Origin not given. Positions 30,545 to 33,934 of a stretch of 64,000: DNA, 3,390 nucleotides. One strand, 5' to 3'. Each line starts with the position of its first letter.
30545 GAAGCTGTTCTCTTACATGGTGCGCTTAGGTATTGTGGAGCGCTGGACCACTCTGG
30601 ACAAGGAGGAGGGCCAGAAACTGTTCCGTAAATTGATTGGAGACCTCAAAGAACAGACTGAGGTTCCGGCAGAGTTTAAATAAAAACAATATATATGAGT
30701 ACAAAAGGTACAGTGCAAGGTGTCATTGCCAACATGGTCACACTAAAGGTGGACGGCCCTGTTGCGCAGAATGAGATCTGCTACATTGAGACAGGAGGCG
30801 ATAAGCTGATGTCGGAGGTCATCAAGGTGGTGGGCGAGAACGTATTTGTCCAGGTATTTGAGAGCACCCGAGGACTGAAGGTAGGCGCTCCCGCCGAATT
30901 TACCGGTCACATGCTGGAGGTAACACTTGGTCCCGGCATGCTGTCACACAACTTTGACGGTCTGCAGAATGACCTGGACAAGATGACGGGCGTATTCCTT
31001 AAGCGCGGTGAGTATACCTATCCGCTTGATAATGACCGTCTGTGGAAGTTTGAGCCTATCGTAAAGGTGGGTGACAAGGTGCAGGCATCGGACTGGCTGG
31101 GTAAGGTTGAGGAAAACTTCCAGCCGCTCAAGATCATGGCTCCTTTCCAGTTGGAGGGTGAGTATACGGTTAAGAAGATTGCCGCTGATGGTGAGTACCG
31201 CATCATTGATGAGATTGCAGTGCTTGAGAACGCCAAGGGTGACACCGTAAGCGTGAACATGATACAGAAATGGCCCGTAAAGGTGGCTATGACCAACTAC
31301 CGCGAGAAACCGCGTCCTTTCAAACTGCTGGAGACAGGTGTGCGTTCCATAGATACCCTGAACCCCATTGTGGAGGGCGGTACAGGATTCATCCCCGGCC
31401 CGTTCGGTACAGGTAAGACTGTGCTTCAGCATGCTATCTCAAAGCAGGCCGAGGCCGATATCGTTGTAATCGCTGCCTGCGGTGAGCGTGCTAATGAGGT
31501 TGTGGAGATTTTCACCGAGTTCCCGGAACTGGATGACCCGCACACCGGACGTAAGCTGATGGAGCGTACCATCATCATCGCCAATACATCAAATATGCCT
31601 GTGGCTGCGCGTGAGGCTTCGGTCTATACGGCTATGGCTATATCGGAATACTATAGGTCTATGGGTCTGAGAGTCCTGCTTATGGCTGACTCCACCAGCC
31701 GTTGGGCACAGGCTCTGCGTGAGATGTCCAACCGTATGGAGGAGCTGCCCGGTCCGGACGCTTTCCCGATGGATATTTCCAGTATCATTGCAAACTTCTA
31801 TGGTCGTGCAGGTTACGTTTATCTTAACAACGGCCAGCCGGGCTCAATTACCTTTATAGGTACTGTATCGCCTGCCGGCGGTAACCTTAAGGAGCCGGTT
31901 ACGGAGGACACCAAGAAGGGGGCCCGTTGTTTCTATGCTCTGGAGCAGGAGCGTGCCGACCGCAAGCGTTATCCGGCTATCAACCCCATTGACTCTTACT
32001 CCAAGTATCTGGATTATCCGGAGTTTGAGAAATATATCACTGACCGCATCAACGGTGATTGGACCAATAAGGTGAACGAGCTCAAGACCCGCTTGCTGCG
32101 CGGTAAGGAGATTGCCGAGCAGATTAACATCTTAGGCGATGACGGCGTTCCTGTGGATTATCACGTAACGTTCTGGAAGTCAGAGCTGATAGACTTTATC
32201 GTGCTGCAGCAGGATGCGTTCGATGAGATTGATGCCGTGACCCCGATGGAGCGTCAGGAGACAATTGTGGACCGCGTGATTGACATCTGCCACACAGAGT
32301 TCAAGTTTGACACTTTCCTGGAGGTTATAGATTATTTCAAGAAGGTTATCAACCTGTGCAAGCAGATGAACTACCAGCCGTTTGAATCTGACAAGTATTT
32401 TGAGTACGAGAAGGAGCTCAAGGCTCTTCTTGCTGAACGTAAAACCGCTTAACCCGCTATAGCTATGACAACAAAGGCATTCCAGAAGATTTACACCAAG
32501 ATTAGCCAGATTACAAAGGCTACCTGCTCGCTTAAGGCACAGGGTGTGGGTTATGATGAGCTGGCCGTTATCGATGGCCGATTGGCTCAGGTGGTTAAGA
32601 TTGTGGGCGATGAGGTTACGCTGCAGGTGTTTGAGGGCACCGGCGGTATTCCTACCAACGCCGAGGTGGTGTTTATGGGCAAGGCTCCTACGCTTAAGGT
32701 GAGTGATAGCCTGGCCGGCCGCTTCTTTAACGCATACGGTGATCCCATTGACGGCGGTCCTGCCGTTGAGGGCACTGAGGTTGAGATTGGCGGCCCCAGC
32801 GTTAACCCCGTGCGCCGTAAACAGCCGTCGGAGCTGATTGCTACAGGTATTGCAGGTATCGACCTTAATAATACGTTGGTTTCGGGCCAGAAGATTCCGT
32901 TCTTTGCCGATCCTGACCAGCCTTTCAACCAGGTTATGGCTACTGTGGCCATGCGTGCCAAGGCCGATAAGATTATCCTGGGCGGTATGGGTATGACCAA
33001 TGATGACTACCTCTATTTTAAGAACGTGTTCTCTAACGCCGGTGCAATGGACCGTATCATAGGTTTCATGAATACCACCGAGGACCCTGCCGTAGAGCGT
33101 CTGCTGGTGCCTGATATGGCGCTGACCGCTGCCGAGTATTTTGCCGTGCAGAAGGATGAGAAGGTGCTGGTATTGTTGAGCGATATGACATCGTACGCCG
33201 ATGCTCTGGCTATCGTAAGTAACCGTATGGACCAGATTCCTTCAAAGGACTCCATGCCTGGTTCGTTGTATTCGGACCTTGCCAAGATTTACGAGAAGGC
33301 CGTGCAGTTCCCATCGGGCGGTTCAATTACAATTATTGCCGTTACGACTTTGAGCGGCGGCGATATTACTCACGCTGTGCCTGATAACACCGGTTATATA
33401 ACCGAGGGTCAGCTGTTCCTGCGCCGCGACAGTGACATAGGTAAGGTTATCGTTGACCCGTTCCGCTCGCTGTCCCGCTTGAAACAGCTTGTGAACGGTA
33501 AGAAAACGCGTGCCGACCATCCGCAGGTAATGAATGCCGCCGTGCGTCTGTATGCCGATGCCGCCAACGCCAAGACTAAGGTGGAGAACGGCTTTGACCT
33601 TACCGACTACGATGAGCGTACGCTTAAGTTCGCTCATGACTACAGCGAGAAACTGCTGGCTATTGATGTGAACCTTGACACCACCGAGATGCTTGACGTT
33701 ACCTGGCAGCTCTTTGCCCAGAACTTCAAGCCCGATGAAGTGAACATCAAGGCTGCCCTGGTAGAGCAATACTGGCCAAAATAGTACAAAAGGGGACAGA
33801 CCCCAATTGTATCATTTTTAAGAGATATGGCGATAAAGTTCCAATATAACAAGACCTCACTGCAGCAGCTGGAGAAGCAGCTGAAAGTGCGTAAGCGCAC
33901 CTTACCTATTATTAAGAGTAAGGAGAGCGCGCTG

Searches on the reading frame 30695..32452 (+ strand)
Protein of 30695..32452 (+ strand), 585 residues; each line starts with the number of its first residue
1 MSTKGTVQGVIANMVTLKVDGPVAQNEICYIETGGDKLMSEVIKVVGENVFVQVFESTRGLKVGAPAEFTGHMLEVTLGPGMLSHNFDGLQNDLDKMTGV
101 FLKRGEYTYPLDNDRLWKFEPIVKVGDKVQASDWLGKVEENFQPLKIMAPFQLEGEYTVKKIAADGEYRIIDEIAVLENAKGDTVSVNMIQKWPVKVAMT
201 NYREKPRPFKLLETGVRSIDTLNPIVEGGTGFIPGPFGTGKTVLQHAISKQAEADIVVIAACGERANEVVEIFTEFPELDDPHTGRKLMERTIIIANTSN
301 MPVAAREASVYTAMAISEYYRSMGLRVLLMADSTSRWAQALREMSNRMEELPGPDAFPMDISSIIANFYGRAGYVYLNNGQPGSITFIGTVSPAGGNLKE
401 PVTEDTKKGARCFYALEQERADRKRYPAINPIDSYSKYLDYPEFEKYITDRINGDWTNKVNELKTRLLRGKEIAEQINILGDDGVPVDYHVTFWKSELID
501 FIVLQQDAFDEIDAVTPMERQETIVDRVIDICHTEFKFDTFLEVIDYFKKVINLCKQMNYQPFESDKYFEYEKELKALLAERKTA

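Call 11: search_protein_families(library=pfam, proteins=[window:30695-32452:+], max_evalue=0.001)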
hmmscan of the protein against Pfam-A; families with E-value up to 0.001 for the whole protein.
window:30695-32452:+ (585 aa): 4 families
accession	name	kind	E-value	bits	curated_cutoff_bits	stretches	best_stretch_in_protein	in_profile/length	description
PF00006.31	ATP-synt_ab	-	2.8e-65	220.4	29.5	1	215-436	1-213/213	ATP synthase alpha/beta family, nucleotide-binding domain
PF16886.11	ATP-synt_ab_Xtn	-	1.3e-25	89.4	25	1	109-196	2-88/88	ATPsynthase alpha/beta subunit barrel-sandwich domain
PF02874.29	ATP-synt_ab_N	-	1.2e-08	35.7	20.9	1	10-71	4-69/69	ATP synthase alpha/beta family, beta-barrel domain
PF22919.1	ATP-synt_VA_C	-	0.00024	21.6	24.7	1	449-526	5-82/101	C-terminal domain of V and A type ATP synthase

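Call 78: find_encoding_contigs(protein=window:30695-32452:+, flank=3000, max_places=3)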
Protein window:30695-32452:+ (585 aa): no gene with exactly this product is on record in the collection.

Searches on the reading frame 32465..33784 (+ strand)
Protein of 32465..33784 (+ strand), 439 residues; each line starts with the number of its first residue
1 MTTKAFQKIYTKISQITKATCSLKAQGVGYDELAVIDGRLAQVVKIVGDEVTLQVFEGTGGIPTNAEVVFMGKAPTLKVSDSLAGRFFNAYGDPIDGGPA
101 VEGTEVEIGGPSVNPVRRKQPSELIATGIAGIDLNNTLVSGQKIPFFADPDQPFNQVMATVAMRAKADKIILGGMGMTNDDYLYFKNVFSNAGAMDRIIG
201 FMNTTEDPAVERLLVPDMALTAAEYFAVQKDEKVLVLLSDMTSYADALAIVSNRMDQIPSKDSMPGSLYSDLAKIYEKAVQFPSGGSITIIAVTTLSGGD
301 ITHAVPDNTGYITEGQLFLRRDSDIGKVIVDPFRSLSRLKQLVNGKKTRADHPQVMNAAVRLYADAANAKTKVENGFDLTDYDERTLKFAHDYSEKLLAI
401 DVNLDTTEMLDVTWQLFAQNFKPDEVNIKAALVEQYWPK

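Call 11: search_protein_families(library=pfam, proteins=[window:32465-33784:+], max_evalue=0.001)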
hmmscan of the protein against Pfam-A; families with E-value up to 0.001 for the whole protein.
window:32465-33784:+ (439 aa): 3 families
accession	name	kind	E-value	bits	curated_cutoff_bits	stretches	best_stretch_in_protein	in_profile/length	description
PF00006.31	ATP-synt_ab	-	5.6e-50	170.4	29.5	1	128-337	1-213/213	ATP synthase alpha/beta family, nucleotide-binding domain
PF22919.1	ATP-synt_VA_C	-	8e-14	51.9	24.7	1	346-437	6-101/101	C-terminal domain of V and A type ATP synthase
PF02874.29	ATP-synt_ab_N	-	1.6e-05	25.8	20.9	1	37-72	34-69/69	ATP synthase alpha/beta family, beta-barrel domain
